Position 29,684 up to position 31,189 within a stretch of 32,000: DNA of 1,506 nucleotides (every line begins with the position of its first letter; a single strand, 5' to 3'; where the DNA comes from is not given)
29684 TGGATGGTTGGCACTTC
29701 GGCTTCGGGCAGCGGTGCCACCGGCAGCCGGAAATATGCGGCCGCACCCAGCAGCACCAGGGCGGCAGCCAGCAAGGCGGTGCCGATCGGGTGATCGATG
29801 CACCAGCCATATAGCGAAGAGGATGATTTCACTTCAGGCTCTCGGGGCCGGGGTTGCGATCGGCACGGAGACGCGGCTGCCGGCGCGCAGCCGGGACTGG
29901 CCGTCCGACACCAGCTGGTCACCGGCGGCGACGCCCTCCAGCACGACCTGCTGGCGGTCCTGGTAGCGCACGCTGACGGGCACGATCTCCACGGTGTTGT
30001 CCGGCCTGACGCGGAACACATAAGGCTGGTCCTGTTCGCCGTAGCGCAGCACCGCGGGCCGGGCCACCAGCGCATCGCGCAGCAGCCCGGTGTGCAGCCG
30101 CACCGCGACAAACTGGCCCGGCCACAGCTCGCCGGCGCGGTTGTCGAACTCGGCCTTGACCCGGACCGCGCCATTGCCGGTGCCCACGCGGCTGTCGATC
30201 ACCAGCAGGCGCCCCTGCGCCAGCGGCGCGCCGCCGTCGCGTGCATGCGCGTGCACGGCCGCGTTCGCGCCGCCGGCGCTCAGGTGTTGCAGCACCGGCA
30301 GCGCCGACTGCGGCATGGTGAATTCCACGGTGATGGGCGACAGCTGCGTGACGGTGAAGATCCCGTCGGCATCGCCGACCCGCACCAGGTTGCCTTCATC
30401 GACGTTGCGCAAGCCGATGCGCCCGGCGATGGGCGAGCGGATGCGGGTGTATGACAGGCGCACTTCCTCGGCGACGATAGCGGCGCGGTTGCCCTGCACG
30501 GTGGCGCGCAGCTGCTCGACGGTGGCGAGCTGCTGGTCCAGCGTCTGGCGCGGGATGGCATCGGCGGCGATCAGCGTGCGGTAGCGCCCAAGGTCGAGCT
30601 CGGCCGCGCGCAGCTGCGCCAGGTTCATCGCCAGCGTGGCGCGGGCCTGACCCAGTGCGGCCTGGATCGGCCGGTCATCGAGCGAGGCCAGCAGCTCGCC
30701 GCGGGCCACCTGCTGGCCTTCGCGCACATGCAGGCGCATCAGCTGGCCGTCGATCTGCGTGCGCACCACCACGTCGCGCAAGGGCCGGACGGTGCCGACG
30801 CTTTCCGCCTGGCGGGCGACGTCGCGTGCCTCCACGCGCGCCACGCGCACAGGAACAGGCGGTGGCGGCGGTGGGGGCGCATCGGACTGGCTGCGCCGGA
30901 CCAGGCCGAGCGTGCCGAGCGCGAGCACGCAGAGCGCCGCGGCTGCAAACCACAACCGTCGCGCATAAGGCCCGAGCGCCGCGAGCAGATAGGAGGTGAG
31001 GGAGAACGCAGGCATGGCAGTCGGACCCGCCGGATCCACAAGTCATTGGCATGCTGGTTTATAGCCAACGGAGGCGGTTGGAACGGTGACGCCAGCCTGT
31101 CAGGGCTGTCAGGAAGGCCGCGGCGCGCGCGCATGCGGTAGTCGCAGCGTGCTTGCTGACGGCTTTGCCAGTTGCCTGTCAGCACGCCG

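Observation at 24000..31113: Candidate undescribed module: metal-type two-component system + DxY(T/S)DGA-repeat secreted peptide + pump lacking an outer-membrane factor, linked by a shared tandem motif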

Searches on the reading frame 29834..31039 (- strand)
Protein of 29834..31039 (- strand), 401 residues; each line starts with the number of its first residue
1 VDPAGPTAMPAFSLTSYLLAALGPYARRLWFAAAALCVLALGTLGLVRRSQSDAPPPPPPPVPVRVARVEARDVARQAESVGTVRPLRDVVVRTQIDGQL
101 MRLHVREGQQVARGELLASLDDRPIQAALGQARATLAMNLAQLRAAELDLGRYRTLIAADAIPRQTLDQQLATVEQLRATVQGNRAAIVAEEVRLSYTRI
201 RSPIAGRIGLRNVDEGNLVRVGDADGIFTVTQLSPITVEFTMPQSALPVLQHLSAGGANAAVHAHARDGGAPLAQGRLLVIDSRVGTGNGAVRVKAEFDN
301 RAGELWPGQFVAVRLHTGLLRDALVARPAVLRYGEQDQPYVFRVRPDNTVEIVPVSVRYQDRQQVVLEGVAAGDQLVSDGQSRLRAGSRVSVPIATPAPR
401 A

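Call 8: search_protein_families(library=pfam, proteins=[window:29834-31039:-], max_evalue=0.01)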
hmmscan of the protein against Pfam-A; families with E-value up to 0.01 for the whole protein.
window:29834-31039:- (401 aa): 3 families
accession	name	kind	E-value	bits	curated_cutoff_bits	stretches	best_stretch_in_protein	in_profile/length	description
PF13437.12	HlyD_3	-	4.1e-13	50.4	22.2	1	200-301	2-96/106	HlyD family secretion protein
PF16576.10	HlyD_D23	-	2e-12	47.3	30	1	88-311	18-214/214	Barrel-sandwich domain of CusB or HlyD membrane-fusion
PF13533.13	Biotin_lipoyl_2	-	7.6e-08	32.4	29.8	1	91-121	2-32/32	Biotin-lipoyl like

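Call 9: search_protein_families(library=ncbifam, proteins=[window:29834-31039:-], max_evalue=0.01)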
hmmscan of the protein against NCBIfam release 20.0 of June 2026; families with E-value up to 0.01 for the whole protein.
window:29834-31039:- (401 aa): 21 families
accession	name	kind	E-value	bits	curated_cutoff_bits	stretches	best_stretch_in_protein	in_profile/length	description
NF008589.1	PRK11556.1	equivalog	2.1e-80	270.5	391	1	60-392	55-387/392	MdtA/MuxA family multidrug efflux RND transporter periplasmic adaptor subunit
TIGR01730.1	RND_mfp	subfamily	3.9e-68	229.8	94.9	1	64-392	1-321/322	efflux RND transporter periplasmic adaptor subunit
NF033138.2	RND-peri-MexC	equivalog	2.5e-42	145.3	625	1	61-391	35-370/375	MexC family multidrug efflux RND transporter periplasmic adaptor subunit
NF033834.1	RND_adapt_MexA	exception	4.3e-39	134.7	750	1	38-393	15-362/373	multidrug efflux RND transporter periplasmic adaptor subunit MexA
NF011604.1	PRK15030.1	equivalog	2.8e-38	132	765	1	75-392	51-375/397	multidrug efflux RND transporter periplasmic adaptor subunit AcrA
NF007132.1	PRK09578.1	equivalog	2.1e-36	125.5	512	1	36-392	14-375/396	MexX/AxyX family multidrug efflux RND transporter periplasmic adaptor subunit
NF000272.2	OqxA_adapt_sub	exception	4.4e-31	108.2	835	1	58-383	36-369/391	multidrug efflux RND transporter periplasmic adaptor subunit OqxA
NF045904.1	RND-peri-MexE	equivalog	2.4e-28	99.1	714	1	32-391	11-367/390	multidrug efflux RND transporter periplasmic adaptor subunit MexE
NF007362.0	PRK09859.1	equivalog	3.1e-26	92.4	738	1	71-389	43-368/385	multidrug transporter subunit MdtE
TIGR00999.1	8a0102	subfamily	8.1e-23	80.9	319.3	1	108-384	1-270/271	CzcB/NccB family metal efflux transporter periplasmic adaptor subunit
NF008606.0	PRK11578.1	equivalog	2.4e-17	63.1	342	1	63-239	35-226/371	macrolide transporter subunit MacA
TIGR00998.1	8a0101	subfamily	2.6e-14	52.9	390.8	2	91-175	44-128/334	EmrA/EmrK family multidrug efflux transporter periplasmic adaptor subunit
NF007785.0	PRK10476.1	equivalog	1.4e-11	43.9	376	1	90-174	49-135/347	multidrug transporter subunit MdtN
NF002939.0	PRK03598.1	equivalog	2.5e-10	40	393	1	87-146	42-101/332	secretion protein HlyD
TIGR02971.1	heterocyst_DevB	subfamily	1.7e-07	31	129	1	99-152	26-78/327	ABC exporter membrane fusion protein, DevB family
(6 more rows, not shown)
